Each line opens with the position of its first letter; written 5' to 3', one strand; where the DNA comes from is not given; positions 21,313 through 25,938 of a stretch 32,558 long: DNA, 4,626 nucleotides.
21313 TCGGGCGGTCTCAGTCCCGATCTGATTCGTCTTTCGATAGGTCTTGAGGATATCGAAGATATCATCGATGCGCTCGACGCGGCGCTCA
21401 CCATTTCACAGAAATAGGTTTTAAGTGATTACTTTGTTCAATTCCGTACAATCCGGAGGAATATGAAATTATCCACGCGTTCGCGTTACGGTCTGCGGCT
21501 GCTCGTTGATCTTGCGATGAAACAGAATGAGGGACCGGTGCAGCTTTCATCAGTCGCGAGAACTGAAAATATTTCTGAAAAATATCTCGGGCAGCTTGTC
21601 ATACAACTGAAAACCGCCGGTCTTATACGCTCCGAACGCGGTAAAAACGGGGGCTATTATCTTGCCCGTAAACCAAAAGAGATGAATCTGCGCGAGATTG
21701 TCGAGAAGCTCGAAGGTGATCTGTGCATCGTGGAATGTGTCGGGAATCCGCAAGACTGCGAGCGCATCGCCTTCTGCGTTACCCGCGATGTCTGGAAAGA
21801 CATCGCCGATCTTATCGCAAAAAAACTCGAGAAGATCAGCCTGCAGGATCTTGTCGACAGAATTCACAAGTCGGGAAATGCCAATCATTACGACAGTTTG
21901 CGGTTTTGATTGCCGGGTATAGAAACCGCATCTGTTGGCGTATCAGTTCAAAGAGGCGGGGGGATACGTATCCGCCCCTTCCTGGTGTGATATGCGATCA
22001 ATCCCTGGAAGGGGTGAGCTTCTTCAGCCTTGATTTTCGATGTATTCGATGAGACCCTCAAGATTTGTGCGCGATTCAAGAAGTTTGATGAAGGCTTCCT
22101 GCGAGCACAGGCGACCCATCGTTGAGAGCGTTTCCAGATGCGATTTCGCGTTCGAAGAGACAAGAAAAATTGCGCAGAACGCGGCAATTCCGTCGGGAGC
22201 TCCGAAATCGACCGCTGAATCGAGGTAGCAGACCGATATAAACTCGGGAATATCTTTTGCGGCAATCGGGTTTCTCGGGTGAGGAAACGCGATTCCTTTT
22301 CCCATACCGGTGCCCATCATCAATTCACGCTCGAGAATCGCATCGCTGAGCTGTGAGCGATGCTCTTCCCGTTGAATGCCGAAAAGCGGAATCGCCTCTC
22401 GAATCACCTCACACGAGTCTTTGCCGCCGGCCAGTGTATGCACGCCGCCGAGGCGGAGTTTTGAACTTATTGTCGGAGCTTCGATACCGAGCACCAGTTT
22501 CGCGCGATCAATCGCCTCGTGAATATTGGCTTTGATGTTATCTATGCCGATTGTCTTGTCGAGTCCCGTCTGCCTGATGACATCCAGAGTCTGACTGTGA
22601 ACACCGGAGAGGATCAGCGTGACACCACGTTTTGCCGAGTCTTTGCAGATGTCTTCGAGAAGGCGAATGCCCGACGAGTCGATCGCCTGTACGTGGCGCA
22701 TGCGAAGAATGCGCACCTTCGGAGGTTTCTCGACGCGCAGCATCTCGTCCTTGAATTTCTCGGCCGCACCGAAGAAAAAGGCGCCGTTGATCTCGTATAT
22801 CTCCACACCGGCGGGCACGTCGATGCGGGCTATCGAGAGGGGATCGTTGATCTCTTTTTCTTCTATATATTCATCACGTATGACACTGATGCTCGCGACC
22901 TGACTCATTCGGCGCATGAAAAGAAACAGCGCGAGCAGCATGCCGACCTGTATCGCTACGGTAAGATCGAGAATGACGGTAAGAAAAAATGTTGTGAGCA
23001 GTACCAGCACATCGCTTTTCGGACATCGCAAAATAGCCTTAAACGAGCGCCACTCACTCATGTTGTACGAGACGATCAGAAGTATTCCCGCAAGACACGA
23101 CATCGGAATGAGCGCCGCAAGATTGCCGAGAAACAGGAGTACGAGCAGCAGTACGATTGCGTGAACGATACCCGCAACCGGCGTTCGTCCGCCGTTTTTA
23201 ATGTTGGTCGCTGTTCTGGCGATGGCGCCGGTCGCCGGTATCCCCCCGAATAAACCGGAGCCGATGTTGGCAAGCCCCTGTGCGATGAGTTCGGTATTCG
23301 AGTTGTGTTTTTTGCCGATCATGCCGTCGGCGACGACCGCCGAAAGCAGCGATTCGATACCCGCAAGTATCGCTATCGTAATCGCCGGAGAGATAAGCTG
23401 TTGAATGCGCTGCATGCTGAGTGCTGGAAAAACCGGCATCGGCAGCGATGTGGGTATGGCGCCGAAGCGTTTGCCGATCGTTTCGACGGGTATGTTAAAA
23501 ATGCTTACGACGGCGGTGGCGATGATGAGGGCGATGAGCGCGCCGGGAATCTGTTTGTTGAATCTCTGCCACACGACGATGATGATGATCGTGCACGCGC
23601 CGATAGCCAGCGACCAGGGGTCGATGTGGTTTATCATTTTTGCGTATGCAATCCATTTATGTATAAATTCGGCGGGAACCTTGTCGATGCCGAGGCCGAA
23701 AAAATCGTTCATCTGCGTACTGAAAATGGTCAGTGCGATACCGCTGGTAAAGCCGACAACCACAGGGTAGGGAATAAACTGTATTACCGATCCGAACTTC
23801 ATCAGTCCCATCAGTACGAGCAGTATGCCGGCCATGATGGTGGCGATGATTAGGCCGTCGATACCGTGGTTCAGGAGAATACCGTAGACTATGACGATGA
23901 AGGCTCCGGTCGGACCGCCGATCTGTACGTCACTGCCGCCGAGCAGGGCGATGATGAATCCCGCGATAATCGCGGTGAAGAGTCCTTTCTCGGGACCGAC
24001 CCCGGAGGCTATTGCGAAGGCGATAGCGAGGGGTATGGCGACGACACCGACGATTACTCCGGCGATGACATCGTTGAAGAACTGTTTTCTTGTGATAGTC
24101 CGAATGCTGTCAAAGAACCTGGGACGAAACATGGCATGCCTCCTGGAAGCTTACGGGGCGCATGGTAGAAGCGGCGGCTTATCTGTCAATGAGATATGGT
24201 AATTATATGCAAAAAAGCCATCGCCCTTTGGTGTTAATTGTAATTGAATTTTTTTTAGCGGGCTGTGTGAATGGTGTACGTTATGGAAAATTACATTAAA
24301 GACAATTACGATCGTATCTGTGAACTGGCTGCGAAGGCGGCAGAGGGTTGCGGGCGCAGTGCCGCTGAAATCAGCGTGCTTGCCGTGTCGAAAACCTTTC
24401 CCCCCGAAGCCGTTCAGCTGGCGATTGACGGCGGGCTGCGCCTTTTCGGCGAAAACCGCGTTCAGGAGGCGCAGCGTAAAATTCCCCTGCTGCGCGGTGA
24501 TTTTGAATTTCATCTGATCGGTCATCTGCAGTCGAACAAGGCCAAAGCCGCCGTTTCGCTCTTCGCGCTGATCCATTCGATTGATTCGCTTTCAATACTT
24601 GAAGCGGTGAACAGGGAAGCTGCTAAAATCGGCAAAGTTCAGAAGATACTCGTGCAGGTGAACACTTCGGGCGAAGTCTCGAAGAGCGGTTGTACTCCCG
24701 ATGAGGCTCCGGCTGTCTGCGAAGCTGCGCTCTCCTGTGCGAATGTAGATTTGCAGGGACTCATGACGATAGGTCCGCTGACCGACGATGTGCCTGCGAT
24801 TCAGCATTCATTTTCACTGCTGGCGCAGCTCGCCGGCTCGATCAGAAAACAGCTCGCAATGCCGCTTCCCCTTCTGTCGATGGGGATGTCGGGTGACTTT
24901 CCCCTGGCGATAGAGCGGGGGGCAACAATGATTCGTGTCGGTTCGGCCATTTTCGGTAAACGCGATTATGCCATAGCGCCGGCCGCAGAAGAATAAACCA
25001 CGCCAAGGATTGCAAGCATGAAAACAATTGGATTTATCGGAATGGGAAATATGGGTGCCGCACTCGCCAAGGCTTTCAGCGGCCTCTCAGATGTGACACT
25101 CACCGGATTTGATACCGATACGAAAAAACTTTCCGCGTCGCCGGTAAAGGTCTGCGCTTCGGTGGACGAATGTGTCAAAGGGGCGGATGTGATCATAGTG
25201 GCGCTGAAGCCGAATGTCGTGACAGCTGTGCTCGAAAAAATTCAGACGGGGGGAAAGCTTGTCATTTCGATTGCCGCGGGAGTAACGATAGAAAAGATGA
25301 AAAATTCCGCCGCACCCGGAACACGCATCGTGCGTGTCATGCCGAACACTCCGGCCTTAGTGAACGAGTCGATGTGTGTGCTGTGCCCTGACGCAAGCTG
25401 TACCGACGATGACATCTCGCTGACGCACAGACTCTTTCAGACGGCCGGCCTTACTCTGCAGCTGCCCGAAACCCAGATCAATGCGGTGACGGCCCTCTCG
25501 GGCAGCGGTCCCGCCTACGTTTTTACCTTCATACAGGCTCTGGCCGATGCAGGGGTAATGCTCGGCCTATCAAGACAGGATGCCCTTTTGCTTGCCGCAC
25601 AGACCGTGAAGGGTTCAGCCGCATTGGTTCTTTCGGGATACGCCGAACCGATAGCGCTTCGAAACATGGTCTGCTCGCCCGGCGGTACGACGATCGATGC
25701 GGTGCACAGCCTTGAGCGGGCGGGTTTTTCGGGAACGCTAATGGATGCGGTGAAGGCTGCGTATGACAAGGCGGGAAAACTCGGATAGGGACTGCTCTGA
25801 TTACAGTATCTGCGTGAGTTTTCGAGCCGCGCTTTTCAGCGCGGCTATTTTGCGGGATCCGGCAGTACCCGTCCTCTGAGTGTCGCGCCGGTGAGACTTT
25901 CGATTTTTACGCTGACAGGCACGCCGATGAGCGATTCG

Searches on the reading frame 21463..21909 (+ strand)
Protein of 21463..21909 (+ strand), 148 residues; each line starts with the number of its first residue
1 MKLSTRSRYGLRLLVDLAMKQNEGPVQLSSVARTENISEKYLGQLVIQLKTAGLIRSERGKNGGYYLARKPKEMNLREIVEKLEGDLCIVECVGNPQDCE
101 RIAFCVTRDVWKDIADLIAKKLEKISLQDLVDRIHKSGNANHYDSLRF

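Call 41: search_protein_families(library=pfam, proteins=[window:21463-21909:+], max_evalue=0.00001)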
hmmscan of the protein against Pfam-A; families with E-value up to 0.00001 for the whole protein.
window:21463-21909:+ (148 aa): 1 family
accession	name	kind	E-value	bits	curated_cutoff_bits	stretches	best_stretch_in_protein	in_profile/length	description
PF02082.26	Rrf2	-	2.9e-39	134.7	30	1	3-132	1-131/132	Iron-dependent Transcriptional regulator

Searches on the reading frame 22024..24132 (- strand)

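Call 42: search_protein_families(library=pfam, proteins=[window:22024-24132:-], max_evalue=0.00001)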
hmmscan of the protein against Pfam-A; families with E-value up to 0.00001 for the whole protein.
window:22024-24132:- (702 aa): 3 families
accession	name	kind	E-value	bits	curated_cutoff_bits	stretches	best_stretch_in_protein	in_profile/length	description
PF00916.26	Sulfate_transp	-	2.9e-91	306.5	23.2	1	18-380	1-379/380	Sulfate permease family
PF01740.26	STAS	-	3.5e-20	72.2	22.6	1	439-540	6-106/106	STAS domain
PF00359.27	PTS_EIIA_2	-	7e-18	65.4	27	1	575-700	19-143/144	Phosphoenolpyruvate-dependent sugar phosphotransferase system, EIIA 2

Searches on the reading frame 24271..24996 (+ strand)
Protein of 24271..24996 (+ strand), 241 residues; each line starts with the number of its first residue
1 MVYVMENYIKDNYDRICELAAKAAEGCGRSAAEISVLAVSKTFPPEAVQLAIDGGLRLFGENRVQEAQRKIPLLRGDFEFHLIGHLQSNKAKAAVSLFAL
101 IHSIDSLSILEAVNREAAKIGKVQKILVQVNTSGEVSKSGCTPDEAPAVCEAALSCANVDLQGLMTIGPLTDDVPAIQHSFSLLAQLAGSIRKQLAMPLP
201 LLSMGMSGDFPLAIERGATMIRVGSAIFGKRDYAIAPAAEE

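Call 42: search_protein_families(library=pfam, proteins=[window:24271-24996:+], max_evalue=0.00001)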
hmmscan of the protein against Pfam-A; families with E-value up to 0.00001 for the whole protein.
window:24271-24996:+ (241 aa): 1 family
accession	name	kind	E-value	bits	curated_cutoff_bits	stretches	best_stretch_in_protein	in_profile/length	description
PF01168.26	Ala_racemase_N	-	2.1e-25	90.2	24.1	1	36-231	23-219/220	Alanine racemase, N-terminal domain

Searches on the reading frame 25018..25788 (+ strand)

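Call 42: search_protein_families(library=pfam, proteins=[window:25018-25788:+], max_evalue=0.00001)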
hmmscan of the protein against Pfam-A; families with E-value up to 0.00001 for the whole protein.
window:25018-25788:+ (256 aa): 3 families
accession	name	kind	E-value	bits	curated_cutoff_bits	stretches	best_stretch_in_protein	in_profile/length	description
PF14748.11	P5CR_dimer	-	2.3e-39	134.3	25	1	151-254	1-104/105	Pyrroline-5-carboxylate reductase dimerisation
PF03807.23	F420_oxidored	-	6.7e-15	55.9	21.6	1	3-88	1-94/94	NADP oxidoreductase coenzyme F420-dependent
PF03446.21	NAD_binding_2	-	1.9e-08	34.9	21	1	3-74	1-75/161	NAD binding domain of 6-phosphogluconate dehydrogenase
